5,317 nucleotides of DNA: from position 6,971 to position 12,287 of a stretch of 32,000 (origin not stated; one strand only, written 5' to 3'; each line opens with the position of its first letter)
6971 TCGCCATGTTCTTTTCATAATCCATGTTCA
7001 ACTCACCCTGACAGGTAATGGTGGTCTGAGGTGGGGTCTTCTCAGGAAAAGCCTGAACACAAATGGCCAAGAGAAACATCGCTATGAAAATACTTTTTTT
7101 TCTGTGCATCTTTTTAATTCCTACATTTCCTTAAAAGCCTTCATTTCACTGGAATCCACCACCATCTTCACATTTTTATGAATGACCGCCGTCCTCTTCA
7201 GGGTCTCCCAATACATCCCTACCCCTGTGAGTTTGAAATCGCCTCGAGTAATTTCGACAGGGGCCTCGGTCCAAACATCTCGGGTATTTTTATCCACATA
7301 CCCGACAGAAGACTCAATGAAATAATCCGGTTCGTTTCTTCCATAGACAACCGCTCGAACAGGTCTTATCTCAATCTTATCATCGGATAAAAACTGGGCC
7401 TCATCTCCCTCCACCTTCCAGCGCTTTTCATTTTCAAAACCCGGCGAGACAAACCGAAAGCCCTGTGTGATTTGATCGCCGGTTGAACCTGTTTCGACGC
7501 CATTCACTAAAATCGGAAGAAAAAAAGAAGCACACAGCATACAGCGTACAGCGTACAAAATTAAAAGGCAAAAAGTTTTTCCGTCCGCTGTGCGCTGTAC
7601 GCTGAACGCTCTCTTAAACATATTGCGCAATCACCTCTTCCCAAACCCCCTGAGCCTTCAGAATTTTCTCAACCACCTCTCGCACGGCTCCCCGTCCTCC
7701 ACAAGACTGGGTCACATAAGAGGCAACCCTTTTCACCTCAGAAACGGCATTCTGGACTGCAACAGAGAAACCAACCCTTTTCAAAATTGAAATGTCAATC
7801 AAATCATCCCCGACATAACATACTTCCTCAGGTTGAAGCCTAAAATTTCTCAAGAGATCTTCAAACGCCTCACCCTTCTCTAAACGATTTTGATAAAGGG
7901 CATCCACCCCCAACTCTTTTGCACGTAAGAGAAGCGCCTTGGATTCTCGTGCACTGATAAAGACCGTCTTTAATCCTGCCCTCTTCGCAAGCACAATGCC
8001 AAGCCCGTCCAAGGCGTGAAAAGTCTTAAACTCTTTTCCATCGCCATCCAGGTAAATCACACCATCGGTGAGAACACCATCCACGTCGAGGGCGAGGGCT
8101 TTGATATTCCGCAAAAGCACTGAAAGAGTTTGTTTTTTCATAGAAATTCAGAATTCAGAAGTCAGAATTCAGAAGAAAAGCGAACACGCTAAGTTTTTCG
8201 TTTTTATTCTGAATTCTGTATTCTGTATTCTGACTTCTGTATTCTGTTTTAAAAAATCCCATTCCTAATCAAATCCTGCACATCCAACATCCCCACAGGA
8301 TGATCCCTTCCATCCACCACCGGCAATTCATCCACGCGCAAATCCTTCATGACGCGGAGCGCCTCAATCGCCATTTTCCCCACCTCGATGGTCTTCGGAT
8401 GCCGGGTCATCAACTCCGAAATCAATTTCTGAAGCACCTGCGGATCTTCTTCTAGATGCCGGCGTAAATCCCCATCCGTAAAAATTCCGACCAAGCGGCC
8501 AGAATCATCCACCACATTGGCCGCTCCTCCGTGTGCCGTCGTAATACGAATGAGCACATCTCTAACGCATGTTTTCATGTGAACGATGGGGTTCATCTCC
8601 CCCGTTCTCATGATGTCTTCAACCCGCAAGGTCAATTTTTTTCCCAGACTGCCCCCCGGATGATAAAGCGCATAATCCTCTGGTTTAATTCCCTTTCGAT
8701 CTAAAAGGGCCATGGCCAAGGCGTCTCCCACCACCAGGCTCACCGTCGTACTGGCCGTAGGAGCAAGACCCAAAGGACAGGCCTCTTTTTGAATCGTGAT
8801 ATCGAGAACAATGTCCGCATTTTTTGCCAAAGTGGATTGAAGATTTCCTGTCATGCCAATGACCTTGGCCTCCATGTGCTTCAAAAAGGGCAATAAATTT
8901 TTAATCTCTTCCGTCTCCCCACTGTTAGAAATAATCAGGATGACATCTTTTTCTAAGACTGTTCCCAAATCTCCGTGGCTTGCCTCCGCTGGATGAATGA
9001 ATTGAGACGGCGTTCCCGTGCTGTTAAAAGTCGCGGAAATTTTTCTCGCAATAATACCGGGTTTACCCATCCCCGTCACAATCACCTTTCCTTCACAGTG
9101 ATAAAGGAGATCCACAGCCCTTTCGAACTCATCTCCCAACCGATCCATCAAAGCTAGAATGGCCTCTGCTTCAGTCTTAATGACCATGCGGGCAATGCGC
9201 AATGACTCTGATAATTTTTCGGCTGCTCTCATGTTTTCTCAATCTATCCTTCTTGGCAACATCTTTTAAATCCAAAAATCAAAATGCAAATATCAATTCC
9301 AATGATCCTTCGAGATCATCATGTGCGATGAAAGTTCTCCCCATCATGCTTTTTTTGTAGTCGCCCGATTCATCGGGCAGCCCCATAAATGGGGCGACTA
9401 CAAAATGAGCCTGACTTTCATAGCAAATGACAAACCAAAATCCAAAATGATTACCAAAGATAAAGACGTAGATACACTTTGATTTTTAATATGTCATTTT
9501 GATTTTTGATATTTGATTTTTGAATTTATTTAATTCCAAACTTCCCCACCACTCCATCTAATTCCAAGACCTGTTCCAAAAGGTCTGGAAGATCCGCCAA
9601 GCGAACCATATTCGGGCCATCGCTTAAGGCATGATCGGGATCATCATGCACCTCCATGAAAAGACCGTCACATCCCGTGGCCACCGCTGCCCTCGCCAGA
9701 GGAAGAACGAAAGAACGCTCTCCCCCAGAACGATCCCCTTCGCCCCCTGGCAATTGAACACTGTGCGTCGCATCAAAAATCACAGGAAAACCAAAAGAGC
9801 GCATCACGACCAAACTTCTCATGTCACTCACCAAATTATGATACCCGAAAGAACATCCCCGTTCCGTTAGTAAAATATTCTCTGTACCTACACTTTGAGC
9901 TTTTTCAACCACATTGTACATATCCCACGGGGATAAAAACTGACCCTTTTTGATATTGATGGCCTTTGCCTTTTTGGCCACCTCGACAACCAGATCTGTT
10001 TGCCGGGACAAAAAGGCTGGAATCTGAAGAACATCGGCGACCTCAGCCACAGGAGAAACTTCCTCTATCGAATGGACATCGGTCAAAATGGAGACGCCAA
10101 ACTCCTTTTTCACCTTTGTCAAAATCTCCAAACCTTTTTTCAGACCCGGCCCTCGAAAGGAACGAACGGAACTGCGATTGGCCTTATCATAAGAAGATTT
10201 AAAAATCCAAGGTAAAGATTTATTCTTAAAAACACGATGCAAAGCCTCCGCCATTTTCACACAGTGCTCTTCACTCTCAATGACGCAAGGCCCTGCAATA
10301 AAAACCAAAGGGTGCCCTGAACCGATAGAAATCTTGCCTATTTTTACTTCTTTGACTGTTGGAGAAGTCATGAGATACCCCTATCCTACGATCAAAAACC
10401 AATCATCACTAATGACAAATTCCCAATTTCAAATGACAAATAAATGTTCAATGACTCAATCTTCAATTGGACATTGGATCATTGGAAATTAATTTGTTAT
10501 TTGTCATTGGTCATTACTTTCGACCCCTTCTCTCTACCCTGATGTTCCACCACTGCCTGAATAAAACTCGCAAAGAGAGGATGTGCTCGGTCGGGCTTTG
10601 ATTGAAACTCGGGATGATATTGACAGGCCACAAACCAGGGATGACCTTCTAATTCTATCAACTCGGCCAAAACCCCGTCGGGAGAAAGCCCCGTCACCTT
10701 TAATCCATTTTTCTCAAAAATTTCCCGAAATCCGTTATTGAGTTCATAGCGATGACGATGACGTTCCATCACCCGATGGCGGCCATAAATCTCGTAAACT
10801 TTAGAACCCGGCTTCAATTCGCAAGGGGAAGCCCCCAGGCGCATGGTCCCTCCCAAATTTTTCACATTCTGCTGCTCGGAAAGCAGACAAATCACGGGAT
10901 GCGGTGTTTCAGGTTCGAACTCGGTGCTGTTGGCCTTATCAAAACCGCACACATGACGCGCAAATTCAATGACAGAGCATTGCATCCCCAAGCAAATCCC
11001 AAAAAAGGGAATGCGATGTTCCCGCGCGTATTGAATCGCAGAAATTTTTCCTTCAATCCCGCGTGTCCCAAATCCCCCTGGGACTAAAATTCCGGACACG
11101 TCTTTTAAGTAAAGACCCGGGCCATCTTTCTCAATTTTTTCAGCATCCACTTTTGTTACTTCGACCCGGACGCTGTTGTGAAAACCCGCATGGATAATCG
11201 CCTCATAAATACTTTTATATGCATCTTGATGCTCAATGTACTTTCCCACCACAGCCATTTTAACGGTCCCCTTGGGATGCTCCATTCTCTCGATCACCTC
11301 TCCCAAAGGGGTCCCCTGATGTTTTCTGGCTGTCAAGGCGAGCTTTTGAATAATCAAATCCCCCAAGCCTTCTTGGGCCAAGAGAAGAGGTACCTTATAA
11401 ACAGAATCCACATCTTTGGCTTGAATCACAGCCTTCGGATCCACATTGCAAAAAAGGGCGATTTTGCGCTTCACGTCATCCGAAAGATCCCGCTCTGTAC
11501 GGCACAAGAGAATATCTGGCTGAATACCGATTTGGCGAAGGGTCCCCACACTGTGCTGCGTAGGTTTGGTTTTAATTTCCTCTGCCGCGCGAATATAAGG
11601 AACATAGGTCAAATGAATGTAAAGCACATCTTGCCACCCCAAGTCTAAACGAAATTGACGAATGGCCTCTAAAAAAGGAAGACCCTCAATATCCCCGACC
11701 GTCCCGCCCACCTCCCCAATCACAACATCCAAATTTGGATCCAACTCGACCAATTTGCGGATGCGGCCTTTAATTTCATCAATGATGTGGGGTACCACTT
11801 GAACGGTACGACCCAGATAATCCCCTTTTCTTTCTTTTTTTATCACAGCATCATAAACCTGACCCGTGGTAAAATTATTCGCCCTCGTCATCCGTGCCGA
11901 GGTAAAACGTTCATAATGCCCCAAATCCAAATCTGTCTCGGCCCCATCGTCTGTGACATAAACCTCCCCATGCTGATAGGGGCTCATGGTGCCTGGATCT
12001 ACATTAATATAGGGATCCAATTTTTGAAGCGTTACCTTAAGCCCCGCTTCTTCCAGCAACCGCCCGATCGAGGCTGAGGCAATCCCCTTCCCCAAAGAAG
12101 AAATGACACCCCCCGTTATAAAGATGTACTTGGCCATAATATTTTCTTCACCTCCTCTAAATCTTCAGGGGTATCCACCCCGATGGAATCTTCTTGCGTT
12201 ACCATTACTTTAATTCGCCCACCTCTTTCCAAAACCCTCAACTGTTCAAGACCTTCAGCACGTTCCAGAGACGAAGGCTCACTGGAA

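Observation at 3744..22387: Family of intergenic hairpins whose arms are complementary tandem arrays of 7-nt units, with a different unit in each spacer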

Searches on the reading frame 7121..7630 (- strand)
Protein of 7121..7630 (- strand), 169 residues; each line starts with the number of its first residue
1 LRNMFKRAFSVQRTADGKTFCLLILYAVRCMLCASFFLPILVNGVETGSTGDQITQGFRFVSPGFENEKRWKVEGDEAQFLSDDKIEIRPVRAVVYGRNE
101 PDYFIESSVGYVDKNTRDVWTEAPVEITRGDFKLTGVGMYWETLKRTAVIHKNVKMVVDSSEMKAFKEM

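Call 6: search_protein_families(library=pfam, proteins=[window:7121-7630:-])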
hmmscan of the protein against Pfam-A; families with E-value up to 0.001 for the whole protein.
window:7121-7630:- (169 aa): 1 family
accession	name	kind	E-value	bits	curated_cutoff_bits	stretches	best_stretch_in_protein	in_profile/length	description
PF06835.18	LptC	-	2.2e-07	31.1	21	1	67-157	81-173/175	Lipopolysaccharide-assembly, LptC-related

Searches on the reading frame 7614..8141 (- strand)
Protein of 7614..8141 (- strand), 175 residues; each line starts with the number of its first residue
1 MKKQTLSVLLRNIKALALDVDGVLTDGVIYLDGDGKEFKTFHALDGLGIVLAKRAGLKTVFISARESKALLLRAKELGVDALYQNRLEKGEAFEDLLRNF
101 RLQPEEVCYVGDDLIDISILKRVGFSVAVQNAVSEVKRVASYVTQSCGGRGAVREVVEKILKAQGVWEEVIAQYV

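Call 6: search_protein_families(library=pfam, proteins=[window:7614-8141:-])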
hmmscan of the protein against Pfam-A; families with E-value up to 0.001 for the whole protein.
window:7614-8141:- (175 aa): 3 families
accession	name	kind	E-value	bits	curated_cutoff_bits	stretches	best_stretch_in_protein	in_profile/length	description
PF08282.18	Hydrolase_3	-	4.1e-14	53.4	20.9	1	83-146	182-245/255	haloacid dehalogenase-like hydrolase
PF00702.32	Hydrolase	-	1.3e-09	39.2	26.4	1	52-124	110-191/191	haloacid dehalogenase-like hydrolase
PF05116.19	S6PP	-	0.00095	19.3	20.3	0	86-138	163-216/247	Sucrose-6F-phosphate phosphohydrolase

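Call 46: find_encoding_contigs(protein=window:7614-8141:-, flank=3000, max_places=10)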
Protein window:7614-8141:- (175 aa): 4 contigs read that carry it; 3 places shown.
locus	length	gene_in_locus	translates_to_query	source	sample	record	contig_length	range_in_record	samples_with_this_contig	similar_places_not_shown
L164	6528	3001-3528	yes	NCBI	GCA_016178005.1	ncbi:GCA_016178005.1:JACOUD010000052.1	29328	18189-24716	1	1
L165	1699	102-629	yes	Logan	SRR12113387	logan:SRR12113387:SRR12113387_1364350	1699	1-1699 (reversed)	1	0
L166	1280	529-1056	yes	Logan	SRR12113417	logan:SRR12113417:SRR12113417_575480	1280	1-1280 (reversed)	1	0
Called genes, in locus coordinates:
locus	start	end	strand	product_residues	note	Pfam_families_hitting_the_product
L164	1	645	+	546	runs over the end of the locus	PF06418:CTP_synth_N, PF00117:GATase, PF07722:Peptidase_C26 (weak)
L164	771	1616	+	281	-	PF00793:DAHP_synth_1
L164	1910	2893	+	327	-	PF01380:SIS, PF00571:CBS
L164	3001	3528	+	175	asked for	PF00702:Hydrolase (weak), PF08282:Hydrolase_3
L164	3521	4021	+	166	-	PF06835:LptC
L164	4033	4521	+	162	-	PF03968:LptD_N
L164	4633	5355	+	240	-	PF00005:ABC_tran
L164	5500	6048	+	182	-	PF02482:Ribosomal_S30AE, PF16321:Ribosom_S30AE_C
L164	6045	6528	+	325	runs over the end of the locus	PF02603:Hpr_kinase_N, PF07475:Hpr_kinase_C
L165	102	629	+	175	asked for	PF00702:Hydrolase (weak), PF08282:Hydrolase_3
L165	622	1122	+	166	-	PF06835:LptC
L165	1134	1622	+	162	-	PF03968:LptD_N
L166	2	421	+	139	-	?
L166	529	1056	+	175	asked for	PF00702:Hydrolase (weak), PF08282:Hydrolase_3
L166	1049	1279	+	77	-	?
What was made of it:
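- On STRR-type heptanucleotide repeat hairpins (cyanobacteria): The source is the groundwater-type MAG GCA_016178005.1 (call 46).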

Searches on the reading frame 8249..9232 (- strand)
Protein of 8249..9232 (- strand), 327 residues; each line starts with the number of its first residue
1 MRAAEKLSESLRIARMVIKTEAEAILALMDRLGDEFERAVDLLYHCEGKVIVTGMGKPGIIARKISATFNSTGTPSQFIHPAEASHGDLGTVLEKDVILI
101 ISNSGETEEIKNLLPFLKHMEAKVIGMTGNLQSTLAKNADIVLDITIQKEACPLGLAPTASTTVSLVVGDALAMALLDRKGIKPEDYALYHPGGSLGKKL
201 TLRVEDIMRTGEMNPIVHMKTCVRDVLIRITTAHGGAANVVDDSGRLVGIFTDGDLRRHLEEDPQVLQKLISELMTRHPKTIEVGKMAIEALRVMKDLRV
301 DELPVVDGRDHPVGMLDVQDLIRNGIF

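Call 6: search_protein_families(library=pfam, proteins=[window:8249-9232:-])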
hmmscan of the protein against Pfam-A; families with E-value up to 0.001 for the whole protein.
window:8249-9232:- (327 aa): 3 families
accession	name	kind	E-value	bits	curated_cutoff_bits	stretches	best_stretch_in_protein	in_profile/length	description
PF01380.27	SIS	-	1.4e-26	93.3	25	1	44-175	2-131/131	SIS domain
PF00571.33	CBS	-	5.2e-15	56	24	2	271-323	1-53/57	CBS domain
PF13580.11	SIS_2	-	6.7e-05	23.4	27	0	92-129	101-138/138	SIS domain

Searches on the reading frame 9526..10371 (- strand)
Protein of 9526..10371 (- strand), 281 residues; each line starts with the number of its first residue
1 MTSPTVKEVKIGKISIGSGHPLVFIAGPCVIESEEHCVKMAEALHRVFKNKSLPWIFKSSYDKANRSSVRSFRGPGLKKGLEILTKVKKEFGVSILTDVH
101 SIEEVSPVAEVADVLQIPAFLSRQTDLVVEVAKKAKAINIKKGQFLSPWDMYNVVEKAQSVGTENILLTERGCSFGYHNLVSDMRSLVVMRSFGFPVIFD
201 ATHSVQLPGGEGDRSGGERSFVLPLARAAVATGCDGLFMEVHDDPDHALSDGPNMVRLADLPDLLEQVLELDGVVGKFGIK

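Call 6: search_protein_families(library=pfam, proteins=[window:9526-10371:-])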
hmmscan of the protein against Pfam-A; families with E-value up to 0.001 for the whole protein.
window:9526-10371:- (281 aa): 1 family
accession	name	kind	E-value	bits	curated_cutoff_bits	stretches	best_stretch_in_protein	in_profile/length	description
PF00793.26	DAHP_synth_1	-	1.4e-74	250.8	25.5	1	13-271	9-264/270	DAHP synthetase I family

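Call 8: find_related_loci(query=window:9526-10371:-, collection=genome_contigs, flank=10000)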
Query window:9526-10371:- (281 aa) in genome_contigs; peptide patterns used: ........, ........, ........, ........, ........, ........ (x = any residue, [..] = any of these).
599 stretches matched a pattern (row limit reached: there are more); 425 encode a relative of the query (tblastn E <= 1e-3); the best 80 are kept; 80 distinct loci.
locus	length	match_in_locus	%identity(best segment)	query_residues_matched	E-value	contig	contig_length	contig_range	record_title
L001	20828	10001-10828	71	6-280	2e-132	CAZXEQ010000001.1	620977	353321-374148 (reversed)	MAG TPA_asm: uncultured bacterium isolate binchicken_co105_463 genome assembly, contig: NODE_3_length_620977_cov_11.2429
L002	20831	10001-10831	62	2-278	6e-110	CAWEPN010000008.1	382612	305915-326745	MAG: uncultured delta proteobacterium isolate MFD02159.bin.1.87 genome assembly, contig: contig_30316, whole genome shot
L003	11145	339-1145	58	7-275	3e-109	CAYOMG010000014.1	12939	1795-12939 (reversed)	MAG TPA_asm: uncultured Planctomycetia bacterium isolate binchicken_co24_150 genome assembly, contig: NODE_1767_length_1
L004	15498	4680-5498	57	1-277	3e-107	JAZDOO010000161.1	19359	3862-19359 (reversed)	MAG: Pseudomonadota bacterium isolate MEGAHIT-group-0.780 k141_5495492, whole genome shotgun sequence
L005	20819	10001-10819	65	3-275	5e-107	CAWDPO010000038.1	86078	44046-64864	MAG: uncultured delta proteobacterium isolate MFD04850.bin.2.104 genome assembly, contig: contig_81928, whole genome sho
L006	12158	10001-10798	61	5-270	1e-106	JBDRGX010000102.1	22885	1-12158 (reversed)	MAG: bacterium isolate MEGAHIT-group-1.471 k141_1484812, whole genome shotgun sequence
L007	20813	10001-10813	57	4-275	9e-106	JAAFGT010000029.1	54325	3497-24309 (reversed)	MAG: Acidipila sp. isolate Bin5_1 scaffold_708, whole genome shotgun sequence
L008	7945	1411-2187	61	2-260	5e-106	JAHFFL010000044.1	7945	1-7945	MAG: Candidatus Omnitrophota bacterium isolate nzgw291 NODE_15659_length_7946_cov_3.937764, whole genome shotgun sequenc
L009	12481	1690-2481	61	9-273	7e-106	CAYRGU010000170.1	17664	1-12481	MAG TPA_asm: uncultured Nitrospirota bacterium isolate binchicken_co203_448 genome assembly, contig: k141_1285754, whole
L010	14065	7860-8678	58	6-278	5e-105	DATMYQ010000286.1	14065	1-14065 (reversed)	MAG TPA_asm: Patescibacteria group bacterium isolate SMAG_U13152 k141_17996, whole genome shotgun sequence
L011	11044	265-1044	60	17-276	4e-105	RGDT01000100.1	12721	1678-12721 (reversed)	MAG: Planctomycetia bacterium isolate WB6_1B_298 contig_100_99, whole genome shotgun sequence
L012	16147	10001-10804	63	8-275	4e-105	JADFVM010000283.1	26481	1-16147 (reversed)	MAG: Proteobacteria bacterium isolate C1.bin.17 k83_3333977, whole genome shotgun sequence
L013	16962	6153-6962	57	6-275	2e-104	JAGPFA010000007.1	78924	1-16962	MAG: Syntrophaceae bacterium isolate Gw_SlDig_bin_144 Gw_SlDig_352_length_78924_cov_15.766209, whole genome shotgun sequ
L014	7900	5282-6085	55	7-274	5e-104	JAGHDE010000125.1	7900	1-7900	MAG: Proteobacteria bacterium isolate AUK300 PB_MBMC_254_c_000000000019, whole genome shotgun sequence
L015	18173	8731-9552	55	1-274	1e-103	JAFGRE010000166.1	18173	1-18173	MAG: Deltaproteobacteria bacterium isolate Zod_Metabat.815 k87_5536117, whole genome shotgun sequence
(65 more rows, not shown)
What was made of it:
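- On STRR-type heptanucleotide repeat hairpins (cyanobacteria): The closest loci are 'uncultured bacterium' or 'delta proteobacterium' (call 8).
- Closest known: Cyanobacterial STRR. Different: Its nearest database relatives are labelled delta-proteobacteria or 'uncultured bacterium' (call 8).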

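Call 11: find_encoding_contigs(protein=window:9526-10371:-, flank=10000, max_places=6)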
Protein window:9526-10371:- (281 aa): 4 contigs read that carry it; 3 places shown.
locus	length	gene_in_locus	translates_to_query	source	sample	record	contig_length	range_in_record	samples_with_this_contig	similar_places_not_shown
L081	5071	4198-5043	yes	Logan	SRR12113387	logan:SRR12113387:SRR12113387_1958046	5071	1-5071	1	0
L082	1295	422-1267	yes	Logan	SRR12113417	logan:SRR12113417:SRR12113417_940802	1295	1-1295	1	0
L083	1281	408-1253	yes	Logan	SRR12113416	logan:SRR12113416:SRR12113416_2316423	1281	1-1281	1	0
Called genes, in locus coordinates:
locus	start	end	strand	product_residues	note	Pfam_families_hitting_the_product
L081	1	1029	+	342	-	?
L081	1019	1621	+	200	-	PF00702:Hydrolase, PF08645:PNK3P (weak), PF13419:HAD_2, PF13242:Hydrolase_like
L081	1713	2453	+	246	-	PF02348:CTP_transf_3, PF12804:NTP_transf_3 (weak)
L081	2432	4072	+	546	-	PF06418:CTP_synth_N, PF00117:GATase, PF07722:Peptidase_C26 (weak)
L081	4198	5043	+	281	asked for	PF00793:DAHP_synth_1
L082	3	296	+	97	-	?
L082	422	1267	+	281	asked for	PF00793:DAHP_synth_1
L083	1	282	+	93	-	?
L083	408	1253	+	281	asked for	PF00793:DAHP_synth_1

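Call 22: find_related_loci(query=window:9526-10371:-, collection=metagenome_contigs, flank=10000)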
Query window:9526-10371:- (281 aa) in metagenome_contigs; peptide patterns used: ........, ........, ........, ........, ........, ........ (x = any residue, [..] = any of these).
600 stretches matched a pattern (row limit reached: there are more); 468 encode a relative of the query (tblastn E <= 1e-3); the best 80 are kept; 80 distinct loci.
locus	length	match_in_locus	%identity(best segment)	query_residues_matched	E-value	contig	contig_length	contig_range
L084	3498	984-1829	61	1-275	5e-118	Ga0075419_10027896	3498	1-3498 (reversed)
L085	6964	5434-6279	61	1-275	9e-116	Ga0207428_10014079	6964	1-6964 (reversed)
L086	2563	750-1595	61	1-275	6e-120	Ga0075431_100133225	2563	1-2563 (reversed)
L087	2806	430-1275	60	1-275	3e-118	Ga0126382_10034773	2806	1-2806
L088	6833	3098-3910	61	6-275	4e-112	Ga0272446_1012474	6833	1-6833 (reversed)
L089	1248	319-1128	63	6-275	2e-119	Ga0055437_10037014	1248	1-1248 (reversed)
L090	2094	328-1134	57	2-271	5e-112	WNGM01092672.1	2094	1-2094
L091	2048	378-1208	58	5-281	3e-111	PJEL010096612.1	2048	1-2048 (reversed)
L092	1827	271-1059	57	6-268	2e-111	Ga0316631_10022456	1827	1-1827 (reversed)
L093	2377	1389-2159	62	5-255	8e-109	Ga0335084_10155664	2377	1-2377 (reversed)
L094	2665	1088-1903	58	6-275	1e-107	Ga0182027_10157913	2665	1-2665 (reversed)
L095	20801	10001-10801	58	9-275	5e-104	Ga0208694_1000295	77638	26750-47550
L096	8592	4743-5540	58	7-272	4e-104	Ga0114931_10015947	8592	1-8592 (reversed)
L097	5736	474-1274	58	8-272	2e-103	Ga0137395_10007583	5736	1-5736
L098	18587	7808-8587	57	1-260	3e-103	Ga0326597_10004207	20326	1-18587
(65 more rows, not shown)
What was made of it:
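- Tried and rejected: Genome and metagenome scans with KdsA gave nothing closer than 71% amino-acid identity (calls 8, 22).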

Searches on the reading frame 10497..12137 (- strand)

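Call 7: search_protein_families(library=pfam, proteins=[window:10497-12137:-])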
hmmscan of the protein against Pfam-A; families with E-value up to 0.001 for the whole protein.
window:10497-12137:- (546 aa): 3 families
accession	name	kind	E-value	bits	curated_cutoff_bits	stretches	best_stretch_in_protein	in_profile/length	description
PF06418.20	CTP_synth_N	-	4.8e-127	423.3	26.1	1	3-268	1-265/265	CTP synthase N-terminus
PF00117.34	GATase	-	4e-42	144.5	22.8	1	304-527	3-189/190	Glutamine amidotransferase class-I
PF07722.19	Peptidase_C26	-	1.7e-07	31.7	20.5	1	367-510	97-219/219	Peptidase C26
